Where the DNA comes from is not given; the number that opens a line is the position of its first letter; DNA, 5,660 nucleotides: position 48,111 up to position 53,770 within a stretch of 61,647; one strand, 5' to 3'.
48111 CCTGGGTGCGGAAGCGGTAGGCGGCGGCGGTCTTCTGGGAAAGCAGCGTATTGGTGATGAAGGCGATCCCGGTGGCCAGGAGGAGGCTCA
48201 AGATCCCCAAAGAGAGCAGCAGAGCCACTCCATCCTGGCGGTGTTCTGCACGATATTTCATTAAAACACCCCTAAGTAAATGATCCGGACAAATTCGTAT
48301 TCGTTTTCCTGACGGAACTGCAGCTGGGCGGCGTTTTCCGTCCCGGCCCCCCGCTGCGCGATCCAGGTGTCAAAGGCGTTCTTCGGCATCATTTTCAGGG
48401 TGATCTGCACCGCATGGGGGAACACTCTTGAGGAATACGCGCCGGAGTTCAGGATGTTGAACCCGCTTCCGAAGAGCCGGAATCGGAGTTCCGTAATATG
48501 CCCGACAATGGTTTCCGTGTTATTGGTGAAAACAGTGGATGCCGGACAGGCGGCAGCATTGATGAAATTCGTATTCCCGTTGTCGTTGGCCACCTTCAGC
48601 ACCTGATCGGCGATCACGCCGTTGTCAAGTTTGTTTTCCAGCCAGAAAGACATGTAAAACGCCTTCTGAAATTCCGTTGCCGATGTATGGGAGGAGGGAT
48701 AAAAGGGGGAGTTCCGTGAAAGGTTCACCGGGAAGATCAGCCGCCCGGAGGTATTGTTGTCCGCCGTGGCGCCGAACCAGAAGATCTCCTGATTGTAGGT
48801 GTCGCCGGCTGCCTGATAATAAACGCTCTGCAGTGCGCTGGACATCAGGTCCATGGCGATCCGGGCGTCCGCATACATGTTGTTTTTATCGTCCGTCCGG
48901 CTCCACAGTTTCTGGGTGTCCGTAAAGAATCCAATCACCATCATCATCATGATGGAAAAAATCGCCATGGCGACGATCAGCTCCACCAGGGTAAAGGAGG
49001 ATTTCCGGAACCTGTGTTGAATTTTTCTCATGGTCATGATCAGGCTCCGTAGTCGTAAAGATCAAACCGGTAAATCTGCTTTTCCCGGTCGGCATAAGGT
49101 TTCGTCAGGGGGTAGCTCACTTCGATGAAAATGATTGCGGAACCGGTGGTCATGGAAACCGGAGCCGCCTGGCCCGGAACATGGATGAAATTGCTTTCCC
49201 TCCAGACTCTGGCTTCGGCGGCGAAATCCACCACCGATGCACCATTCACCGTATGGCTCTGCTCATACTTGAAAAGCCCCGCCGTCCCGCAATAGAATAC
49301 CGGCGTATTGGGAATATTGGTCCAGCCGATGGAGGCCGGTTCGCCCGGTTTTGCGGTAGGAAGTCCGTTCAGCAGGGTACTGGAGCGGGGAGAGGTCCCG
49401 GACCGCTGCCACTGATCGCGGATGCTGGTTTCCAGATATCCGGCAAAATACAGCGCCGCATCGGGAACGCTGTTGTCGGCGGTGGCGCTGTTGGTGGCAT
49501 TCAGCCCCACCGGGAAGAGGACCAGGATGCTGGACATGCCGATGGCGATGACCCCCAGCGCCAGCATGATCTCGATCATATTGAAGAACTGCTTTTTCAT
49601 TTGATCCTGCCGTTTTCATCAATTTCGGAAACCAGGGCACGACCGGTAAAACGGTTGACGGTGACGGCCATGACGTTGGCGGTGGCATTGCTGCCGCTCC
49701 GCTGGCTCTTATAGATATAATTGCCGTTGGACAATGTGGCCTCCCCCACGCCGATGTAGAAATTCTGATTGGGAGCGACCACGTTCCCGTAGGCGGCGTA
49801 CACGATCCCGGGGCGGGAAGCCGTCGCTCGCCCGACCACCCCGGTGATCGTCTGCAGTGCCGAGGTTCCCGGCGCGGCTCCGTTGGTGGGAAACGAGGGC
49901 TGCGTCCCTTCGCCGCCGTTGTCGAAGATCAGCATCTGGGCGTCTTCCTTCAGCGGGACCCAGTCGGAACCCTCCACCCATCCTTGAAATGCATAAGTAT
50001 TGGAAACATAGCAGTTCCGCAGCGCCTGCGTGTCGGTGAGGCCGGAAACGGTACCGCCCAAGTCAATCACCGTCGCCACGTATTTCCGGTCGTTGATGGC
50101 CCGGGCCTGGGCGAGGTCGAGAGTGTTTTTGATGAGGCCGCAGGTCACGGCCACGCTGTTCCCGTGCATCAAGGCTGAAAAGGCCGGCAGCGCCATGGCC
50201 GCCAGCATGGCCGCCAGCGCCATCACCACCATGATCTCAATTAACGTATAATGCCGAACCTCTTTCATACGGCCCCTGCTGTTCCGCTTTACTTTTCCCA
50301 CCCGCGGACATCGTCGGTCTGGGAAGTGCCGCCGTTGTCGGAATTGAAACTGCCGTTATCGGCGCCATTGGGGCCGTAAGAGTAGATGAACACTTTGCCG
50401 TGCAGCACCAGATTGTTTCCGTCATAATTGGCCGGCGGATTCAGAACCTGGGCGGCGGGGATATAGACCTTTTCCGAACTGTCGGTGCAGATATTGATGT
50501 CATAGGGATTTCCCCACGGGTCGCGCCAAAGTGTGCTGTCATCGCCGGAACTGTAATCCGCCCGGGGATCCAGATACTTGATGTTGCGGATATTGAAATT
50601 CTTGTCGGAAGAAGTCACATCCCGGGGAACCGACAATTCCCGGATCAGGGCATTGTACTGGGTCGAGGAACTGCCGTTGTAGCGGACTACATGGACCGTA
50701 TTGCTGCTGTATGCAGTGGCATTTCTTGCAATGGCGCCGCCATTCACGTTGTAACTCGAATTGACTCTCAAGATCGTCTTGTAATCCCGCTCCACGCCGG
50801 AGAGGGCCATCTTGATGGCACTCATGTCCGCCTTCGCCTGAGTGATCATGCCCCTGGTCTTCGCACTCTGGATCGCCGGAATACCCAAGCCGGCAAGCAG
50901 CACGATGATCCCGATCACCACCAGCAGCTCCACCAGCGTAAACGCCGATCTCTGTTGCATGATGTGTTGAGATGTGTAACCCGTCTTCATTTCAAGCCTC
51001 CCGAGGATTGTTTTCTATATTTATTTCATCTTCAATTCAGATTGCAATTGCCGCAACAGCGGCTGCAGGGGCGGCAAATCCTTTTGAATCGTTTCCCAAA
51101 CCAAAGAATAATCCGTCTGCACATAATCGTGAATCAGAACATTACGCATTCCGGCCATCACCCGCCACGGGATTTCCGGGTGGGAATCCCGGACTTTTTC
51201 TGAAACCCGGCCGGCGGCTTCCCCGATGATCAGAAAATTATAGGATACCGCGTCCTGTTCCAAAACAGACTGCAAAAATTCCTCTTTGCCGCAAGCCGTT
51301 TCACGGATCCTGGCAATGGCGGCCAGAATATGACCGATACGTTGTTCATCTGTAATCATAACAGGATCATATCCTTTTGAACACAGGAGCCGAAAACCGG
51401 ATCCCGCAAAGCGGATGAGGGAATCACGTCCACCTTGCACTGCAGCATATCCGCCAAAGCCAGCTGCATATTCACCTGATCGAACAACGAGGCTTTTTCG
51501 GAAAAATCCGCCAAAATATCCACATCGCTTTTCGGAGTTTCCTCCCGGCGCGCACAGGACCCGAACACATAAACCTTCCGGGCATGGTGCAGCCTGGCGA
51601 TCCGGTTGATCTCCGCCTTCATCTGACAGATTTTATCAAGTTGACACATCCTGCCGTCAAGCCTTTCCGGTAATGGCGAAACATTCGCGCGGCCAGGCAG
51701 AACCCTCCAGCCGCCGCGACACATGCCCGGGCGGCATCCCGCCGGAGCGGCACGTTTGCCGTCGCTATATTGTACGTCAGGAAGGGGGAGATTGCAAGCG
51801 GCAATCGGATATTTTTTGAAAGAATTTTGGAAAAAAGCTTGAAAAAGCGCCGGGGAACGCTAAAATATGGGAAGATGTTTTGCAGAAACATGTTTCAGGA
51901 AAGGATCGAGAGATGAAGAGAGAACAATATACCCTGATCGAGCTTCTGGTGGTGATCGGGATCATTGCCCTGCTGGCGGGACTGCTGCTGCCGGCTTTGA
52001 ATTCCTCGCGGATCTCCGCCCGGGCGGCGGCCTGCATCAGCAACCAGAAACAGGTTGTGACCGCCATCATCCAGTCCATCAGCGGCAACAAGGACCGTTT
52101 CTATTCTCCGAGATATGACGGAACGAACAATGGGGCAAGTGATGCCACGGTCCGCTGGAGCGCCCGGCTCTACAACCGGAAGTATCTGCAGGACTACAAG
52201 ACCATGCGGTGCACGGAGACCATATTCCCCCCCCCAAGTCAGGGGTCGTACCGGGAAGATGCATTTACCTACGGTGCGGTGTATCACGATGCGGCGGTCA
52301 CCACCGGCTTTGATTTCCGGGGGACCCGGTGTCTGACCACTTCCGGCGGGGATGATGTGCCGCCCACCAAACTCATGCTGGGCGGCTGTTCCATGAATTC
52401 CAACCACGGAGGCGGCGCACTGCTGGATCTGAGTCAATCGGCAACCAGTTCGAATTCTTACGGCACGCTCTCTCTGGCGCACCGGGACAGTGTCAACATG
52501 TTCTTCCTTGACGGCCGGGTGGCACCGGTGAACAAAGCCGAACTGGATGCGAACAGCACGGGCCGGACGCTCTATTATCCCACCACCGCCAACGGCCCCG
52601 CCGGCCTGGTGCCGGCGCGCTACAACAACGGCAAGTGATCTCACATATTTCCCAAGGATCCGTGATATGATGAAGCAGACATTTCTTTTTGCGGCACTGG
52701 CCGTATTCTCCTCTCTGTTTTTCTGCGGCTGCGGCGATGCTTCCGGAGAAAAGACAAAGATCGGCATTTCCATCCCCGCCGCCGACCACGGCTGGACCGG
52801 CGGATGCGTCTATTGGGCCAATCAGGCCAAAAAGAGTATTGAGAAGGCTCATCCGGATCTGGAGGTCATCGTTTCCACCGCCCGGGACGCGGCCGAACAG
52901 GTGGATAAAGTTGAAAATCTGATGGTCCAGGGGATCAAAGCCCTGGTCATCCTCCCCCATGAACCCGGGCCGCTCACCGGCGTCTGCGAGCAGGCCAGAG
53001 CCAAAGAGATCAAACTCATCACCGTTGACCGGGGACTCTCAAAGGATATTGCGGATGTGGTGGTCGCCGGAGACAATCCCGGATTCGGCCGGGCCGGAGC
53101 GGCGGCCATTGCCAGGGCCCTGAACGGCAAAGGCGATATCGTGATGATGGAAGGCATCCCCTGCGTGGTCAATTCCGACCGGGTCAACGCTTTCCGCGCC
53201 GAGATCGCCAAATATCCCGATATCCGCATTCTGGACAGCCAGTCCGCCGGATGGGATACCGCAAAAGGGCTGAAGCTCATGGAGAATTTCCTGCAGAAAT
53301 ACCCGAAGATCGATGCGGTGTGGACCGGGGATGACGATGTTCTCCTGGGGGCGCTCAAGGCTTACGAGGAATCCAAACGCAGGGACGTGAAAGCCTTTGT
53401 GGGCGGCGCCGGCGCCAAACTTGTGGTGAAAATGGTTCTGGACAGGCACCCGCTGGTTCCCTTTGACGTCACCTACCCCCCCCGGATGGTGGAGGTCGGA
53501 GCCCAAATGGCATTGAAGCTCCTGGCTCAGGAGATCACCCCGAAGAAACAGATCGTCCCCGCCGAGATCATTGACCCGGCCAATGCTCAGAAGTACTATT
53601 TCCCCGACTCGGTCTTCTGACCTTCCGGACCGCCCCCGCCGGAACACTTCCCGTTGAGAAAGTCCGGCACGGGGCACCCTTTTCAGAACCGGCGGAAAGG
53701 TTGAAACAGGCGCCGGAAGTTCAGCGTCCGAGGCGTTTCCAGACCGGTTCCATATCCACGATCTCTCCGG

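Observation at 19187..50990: Three separated loci add up to one atypical type IV filament machine (T2SS-style pseudopilins, T4P-style PilT, two secretins)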

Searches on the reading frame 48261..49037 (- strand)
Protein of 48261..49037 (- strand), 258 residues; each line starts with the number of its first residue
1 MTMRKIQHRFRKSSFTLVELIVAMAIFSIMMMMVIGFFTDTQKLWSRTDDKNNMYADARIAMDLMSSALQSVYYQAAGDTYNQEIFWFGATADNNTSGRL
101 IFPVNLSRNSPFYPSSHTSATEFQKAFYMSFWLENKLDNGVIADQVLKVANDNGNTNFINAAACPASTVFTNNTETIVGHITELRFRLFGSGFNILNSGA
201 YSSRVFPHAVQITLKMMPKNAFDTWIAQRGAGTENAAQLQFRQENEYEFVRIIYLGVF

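Call 4: search_protein_families(library=pfam, proteins=[window:48261-49037:-], max_evalue=0.01)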
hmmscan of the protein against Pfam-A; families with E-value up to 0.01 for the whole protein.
window:48261-49037:- (258 aa): 1 family
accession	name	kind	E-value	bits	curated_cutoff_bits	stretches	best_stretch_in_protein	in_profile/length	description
PF07963.17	N_methyl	-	2.1e-07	30.7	21.2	1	11-34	3-26/27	Prokaryotic N-terminal methylation motif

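Call 13: search_protein_families(library=ncbifam, proteins=[window:48261-49037:-], max_evalue=0.01)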
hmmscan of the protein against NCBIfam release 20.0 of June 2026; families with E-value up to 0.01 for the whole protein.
window:48261-49037:- (258 aa): 11 families
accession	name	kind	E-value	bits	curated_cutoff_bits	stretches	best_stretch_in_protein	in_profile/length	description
TIGR02599.1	TIGR02599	subfamily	8.7e-14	51.5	256.5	1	14-81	1-64/361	Verru_Chthon cassette protein C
NF041013.1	T4P_ComGE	equivalog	1.2e-05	25.3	49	1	15-62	6-53/83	competence type IV pilus minor pilin ComGE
TIGR01707.1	gspI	equivalog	0.0001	22.8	44.35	1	15-66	2-55/101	type II secretion system minor pseudopilin GspI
TIGR01711.1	gspJ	equivalog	0.00094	19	64.85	1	14-75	2-64/192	type II secretion system minor pseudopilin GspJ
TIGR02532.1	IV_pilin_GFxxxE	domain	0.0016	18.3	16.3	1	15-35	4-24/24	prepilin-type N-terminal cleavage/methylation domain-containing protein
NF041002.1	pilin_ComGF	equivalog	0.002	18.3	80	1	13-46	2-35/139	competence type IV pilus minor pilin ComGF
NF040999.1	pilin_ComGC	equivalog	0.0023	18.1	75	1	13-39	2-28/84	competence type IV pilus major pilin ComGC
NF007848.0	PRK10557.1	equivalog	0.0024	17.2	120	1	6-51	4-49/192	prepilin peptidase-dependent protein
NF038304.1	EPS_HpsC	equivalog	0.0025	17.4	200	1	5-78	13-88/318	hormogonium polysaccharide secretion pseudopilin HpsC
TIGR02596.1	TIGR02596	subfamily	0.0027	17.8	70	1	15-44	1-33/196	Verru_Chthon cassette protein D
NF047828.1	T3SSXpsI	equivalog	0.0082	16.2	150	0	14-71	3-62/132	type II secretion system protein XpsI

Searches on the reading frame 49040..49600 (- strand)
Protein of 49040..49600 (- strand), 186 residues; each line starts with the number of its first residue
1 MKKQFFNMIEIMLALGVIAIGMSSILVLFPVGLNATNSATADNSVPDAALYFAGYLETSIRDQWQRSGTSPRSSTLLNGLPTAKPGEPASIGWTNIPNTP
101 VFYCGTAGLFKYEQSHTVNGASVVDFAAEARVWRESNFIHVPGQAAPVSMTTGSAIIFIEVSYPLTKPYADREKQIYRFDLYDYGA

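Call 4: search_protein_families(library=pfam, proteins=[window:49040-49600:-], max_evalue=0.01)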
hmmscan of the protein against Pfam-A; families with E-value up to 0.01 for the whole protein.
window:49040-49600:- (186 aa): 0 families

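Call 13: search_protein_families(library=ncbifam, proteins=[window:49040-49600:-], max_evalue=0.01)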
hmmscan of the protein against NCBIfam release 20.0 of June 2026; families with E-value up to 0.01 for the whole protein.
window:49040-49600:- (186 aa): 0 families

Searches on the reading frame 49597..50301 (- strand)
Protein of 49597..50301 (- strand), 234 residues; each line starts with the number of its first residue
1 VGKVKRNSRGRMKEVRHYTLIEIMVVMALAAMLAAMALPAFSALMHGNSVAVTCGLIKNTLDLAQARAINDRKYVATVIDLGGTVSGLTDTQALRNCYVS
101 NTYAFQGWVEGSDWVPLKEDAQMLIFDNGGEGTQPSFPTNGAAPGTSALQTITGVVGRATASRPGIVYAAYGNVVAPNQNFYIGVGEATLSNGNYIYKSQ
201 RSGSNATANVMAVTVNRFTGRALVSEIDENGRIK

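Call 4: search_protein_families(library=pfam, proteins=[window:49597-50301:-], max_evalue=0.01)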
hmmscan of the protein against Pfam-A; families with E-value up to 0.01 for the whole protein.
window:49597-50301:- (234 aa): 1 family
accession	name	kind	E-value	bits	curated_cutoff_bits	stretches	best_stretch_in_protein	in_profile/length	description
PF07963.17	N_methyl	-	0.0022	17.9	21.2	1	18-38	7-27/27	Prokaryotic N-terminal methylation motif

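Call 13: search_protein_families(library=ncbifam, proteins=[window:49597-50301:-], max_evalue=0.01)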
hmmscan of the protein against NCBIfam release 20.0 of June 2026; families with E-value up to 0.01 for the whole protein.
window:49597-50301:- (234 aa): 8 families
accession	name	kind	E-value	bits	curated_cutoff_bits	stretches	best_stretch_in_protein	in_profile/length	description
NF007862.0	PRK10574.1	equivalog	2.1e-05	24.7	138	1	12-46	1-35/145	prepilin peptidase-dependent pilin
TIGR01708.2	typeII_sec_gspH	equivalog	2.2e-05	24.5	80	1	18-71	4-57/169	type II secretion system minor pseudopilin GspH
TIGR02596.1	TIGR02596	subfamily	2.9e-05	24.3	70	1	18-75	1-58/196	Verru_Chthon cassette protein D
NF041775.1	typeIV_PilA_Myxo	equivalog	5.3e-05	23.3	400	1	15-42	10-37/214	type IV pilin protein PilA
NF041013.1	T4P_ComGE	equivalog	0.0011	19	49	1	13-46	1-34/83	competence type IV pilus minor pilin ComGE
NF040982.1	ComGD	equivalog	0.0015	18.9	70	1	18-77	4-63/139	competence type IV pilus minor pilin ComGD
NF007800.0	PRK10506.1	equivalog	0.0022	17.9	158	1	11-80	4-74/163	prepilin peptidase-dependent protein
TIGR02532.1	IV_pilin_GFxxxE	domain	0.0025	17.6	16.3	1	19-38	5-24/24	prepilin-type N-terminal cleavage/methylation domain-containing protein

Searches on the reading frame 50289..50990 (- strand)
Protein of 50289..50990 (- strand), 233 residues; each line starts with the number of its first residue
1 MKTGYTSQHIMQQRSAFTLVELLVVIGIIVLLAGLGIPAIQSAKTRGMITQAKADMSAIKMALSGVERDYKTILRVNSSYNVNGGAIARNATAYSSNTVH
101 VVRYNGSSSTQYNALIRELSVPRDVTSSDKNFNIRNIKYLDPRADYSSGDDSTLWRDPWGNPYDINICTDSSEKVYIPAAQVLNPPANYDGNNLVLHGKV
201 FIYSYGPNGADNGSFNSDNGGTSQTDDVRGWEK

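Call 4: search_protein_families(library=pfam, proteins=[window:50289-50990:-], max_evalue=0.01)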
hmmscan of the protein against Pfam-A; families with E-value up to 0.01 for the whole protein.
window:50289-50990:- (233 aa): 1 family
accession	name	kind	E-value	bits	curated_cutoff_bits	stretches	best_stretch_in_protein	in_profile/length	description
PF07963.17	N_methyl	-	0.00018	21.4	21.2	1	11-35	1-25/27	Prokaryotic N-terminal methylation motif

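Call 13: search_protein_families(library=ncbifam, proteins=[window:50289-50990:-], max_evalue=0.01)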
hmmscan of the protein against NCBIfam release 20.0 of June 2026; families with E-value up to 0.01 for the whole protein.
window:50289-50990:- (233 aa): 10 families
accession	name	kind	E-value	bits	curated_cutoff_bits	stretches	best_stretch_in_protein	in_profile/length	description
TIGR01710.1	typeII_sec_gspG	equivalog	1.2e-09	38.3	88.85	1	16-66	2-52/134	type II secretion system major pseudopilin GspG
NF007862.0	PRK10574.1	equivalog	1e-07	32.2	138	1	11-64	1-54/145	prepilin peptidase-dependent pilin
NF041775.1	typeIV_PilA_Myxo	equivalog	0.00024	21.2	400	1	15-62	11-58/214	type IV pilin protein PilA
NF040999.1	pilin_ComGC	equivalog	0.00029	20.9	75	1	15-60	2-44/84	competence type IV pilus major pilin ComGC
NF007800.0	PRK10506.1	equivalog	0.00066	19.5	158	1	8-53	2-47/163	prepilin peptidase-dependent protein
NF041013.1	T4P_ComGE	equivalog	0.00093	19.3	49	1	15-63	4-53/83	competence type IV pilus minor pilin ComGE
TIGR02532.1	IV_pilin_GFxxxE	domain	0.0019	17.9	16.3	1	15-36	2-23/24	prepilin-type N-terminal cleavage/methylation domain-containing protein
TIGR02596.1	TIGR02596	subfamily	0.002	18.2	70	1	17-53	1-38/196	Verru_Chthon cassette protein D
TIGR01708.2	typeII_sec_gspH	equivalog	0.0044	17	80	1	17-57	4-44/169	type II secretion system minor pseudopilin GspH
TIGR01711.1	gspJ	equivalog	0.0056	16.5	64.85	1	16-76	2-63/192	type II secretion system minor pseudopilin GspJ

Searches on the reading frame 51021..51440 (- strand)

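Call 13: search_protein_families(library=ncbifam, proteins=[window:51021-51440:-], max_evalue=0.01)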
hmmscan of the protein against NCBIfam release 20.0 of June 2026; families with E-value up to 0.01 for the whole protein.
window:51021-51440:- (139 aa): 1 family
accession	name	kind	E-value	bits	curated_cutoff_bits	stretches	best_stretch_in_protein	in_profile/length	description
NF047751.1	HepT_toxin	equivalog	3.4e-13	49.5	60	2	90-125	82-117/120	type VII toxin-antitoxin system HepT family RNase toxin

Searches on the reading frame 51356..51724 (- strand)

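Call 13: search_protein_families(library=ncbifam, proteins=[window:51356-51724:-], max_evalue=0.01)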
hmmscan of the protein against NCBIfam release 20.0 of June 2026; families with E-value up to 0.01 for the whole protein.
window:51356-51724:- (122 aa): 2 families
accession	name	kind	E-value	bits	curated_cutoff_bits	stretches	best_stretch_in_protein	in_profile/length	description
NF047752.1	MntA_antitoxin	equivalog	9.3e-11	41.6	60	1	48-107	7-66/106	type VII toxin-antitoxin system MntA family adenylyltransferase antitoxin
NF051895.1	anti_phage_HalB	equivalog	6.8e-05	22.6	190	1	53-79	4-30/211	anti-phage Hailong system nucleotidyltransferase HalB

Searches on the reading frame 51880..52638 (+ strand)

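Call 12: search_protein_families(library=ncbifam, proteins=[window:51880-52638:+], max_evalue=0.01)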
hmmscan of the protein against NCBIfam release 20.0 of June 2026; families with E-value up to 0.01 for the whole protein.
window:51880-52638:+ (252 aa): 8 families
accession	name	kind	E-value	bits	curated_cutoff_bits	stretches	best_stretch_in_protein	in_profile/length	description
TIGR01710.1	typeII_sec_gspG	equivalog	5.6e-05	23.2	88.85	1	17-63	3-49/134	type II secretion system major pseudopilin GspG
NF041013.1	T4P_ComGE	equivalog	8.9e-05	22.5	49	1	17-48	6-37/83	competence type IV pilus minor pilin ComGE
NF007862.0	PRK10574.1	equivalog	0.00017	21.7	138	1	12-41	2-31/145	prepilin peptidase-dependent pilin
NF041775.1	typeIV_PilA_Myxo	equivalog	0.00035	20.6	400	1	15-75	11-70/214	type IV pilin protein PilA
NF040999.1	pilin_ComGC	equivalog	0.00052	20.2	75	1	16-60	3-47/84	competence type IV pilus major pilin ComGC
TIGR02596.1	TIGR02596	subfamily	0.00076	19.6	70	1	17-71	1-56/196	Verru_Chthon cassette protein D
TIGR01708.2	typeII_sec_gspH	equivalog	0.0031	17.5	80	1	17-47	4-34/169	type II secretion system minor pseudopilin GspH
TIGR02532.1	IV_pilin_GFxxxE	domain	0.0074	16.1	16.3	0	18-36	5-23/24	prepilin-type N-terminal cleavage/methylation domain-containing protein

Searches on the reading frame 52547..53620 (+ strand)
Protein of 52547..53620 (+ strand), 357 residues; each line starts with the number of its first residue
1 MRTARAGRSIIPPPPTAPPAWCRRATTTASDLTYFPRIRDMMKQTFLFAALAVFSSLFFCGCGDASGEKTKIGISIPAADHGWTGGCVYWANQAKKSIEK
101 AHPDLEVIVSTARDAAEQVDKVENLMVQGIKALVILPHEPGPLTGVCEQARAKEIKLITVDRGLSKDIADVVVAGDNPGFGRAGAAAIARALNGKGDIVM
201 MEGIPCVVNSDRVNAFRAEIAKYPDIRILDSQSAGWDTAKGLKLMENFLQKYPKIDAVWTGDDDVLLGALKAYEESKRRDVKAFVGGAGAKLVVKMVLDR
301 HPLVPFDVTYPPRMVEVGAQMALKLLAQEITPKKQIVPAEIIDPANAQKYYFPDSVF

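Call 18: search_protein_families(library=pfam, proteins=[window:52547-53620:+], max_evalue=0.001)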
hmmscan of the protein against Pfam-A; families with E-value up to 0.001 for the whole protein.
window:52547-53620:+ (357 aa): 2 families
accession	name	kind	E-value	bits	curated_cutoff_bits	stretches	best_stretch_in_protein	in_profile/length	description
PF13407.12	Peripla_BP_4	-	1.9e-41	142.8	35.1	1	72-327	1-255/258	Periplasmic binding protein domain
PF00532.27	Peripla_BP_1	-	0.00022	21.2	22.2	1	99-278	24-206/281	Periplasmic binding proteins and sugar binding domain of LacI family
